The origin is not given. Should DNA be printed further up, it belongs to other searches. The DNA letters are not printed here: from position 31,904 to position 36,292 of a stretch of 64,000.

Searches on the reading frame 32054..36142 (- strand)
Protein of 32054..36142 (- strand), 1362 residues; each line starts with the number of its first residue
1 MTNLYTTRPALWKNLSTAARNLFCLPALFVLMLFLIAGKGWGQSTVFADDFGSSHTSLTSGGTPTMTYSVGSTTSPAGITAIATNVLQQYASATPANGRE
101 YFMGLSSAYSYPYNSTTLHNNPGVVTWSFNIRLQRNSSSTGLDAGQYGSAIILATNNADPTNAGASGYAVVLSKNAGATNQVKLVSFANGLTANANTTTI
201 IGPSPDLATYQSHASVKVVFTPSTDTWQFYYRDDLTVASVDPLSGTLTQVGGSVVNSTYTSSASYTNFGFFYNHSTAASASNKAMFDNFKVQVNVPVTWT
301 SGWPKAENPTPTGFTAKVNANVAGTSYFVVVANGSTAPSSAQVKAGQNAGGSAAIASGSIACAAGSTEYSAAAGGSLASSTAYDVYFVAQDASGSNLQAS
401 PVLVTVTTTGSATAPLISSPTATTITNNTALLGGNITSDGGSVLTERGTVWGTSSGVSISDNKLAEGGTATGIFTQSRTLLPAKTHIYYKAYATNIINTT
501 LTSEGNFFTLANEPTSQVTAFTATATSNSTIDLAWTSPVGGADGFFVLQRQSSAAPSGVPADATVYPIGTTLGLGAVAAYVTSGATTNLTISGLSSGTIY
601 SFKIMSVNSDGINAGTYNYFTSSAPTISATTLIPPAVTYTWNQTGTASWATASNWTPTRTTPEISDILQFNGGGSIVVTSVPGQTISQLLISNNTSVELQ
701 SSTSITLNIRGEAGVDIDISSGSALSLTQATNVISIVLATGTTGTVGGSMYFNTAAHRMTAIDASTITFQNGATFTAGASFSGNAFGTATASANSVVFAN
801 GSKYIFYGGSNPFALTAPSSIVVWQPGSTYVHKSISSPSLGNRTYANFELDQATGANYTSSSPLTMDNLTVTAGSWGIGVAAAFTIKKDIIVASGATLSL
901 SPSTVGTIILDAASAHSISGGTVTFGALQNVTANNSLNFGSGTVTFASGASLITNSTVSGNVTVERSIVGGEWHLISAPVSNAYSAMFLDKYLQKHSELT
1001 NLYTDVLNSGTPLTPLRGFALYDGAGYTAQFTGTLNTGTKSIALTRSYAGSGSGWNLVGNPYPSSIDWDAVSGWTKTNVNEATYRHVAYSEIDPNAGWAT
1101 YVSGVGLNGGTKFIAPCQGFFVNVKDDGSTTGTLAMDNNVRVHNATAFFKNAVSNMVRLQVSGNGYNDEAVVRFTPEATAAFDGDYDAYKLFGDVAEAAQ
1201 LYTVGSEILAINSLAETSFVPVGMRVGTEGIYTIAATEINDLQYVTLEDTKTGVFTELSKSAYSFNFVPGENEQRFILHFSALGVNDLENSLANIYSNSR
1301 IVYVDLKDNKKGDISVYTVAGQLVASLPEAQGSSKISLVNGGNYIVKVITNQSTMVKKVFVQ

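Call 60: search_protein_families(library=pfam, proteins=[window:32054-36142:-], max_evalue=0.00001)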
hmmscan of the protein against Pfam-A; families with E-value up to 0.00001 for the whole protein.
window:32054-36142:- (1362 aa): 1 family
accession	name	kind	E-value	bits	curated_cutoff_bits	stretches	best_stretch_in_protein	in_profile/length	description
PF00041.27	fn3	-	8.5e-07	29.5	25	0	517-612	2-74/84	Fibronectin type III domain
